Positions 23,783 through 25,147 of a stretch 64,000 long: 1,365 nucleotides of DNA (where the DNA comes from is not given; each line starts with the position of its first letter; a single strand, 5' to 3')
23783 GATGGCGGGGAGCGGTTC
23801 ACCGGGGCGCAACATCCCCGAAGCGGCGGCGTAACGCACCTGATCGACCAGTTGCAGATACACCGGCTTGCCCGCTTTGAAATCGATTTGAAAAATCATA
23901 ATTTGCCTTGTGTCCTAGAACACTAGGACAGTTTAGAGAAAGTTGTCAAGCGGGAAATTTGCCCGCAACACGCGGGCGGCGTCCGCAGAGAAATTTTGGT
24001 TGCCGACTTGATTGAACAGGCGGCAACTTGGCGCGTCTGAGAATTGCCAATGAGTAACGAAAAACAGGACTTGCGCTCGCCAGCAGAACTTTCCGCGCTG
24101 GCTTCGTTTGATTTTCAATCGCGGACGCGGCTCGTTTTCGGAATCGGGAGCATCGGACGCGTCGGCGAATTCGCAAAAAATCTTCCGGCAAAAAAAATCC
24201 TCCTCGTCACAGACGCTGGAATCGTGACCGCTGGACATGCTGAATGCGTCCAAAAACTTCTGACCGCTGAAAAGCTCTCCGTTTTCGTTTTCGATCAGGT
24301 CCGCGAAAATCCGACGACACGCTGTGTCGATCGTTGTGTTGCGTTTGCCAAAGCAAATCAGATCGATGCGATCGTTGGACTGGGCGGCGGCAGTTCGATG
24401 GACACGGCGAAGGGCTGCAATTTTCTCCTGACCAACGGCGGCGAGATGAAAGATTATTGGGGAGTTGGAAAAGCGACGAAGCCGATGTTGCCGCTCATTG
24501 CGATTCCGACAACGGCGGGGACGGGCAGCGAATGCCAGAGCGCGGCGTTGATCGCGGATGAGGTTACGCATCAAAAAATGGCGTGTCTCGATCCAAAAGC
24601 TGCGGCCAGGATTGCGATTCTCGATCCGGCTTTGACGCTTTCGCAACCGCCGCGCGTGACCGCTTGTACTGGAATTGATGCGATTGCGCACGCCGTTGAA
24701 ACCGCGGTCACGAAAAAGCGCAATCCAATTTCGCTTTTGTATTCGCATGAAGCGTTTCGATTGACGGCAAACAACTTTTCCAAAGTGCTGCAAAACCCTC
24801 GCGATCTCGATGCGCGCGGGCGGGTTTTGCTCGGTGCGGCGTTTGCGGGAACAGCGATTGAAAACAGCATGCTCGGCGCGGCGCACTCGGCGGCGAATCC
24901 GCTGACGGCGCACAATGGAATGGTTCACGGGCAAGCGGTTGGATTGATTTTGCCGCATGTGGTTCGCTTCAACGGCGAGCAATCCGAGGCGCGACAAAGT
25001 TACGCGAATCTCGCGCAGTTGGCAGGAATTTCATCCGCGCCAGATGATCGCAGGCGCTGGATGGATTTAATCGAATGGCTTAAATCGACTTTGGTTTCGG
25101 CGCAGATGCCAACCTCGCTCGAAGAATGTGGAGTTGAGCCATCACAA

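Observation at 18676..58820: Recurrent insertion scar: three cargos in one window are each flanked by ~95-145-bp diverged direct repeats of a host gene end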

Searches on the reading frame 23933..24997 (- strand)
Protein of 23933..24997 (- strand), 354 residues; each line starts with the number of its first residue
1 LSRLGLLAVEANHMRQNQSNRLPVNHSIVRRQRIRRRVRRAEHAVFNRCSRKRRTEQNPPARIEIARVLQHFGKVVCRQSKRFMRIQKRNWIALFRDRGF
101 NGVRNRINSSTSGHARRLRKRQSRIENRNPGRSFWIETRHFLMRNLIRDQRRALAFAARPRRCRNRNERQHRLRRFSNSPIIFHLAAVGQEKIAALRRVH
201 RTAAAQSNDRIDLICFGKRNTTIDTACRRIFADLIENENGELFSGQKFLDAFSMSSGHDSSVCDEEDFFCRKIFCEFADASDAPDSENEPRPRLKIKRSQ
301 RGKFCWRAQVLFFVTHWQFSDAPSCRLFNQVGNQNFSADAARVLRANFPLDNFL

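Call 21: search_protein_families(library=pfam, proteins=[window:23933-24997:-])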
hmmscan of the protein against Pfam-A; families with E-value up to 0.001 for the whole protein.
window:23933-24997:- (354 aa): 1 family
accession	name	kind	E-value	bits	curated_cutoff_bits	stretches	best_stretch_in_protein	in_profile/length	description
PF08516.17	ADAM_CR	-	0.00035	21.4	29.4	0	213-310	10-105/115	ADAM cysteine-rich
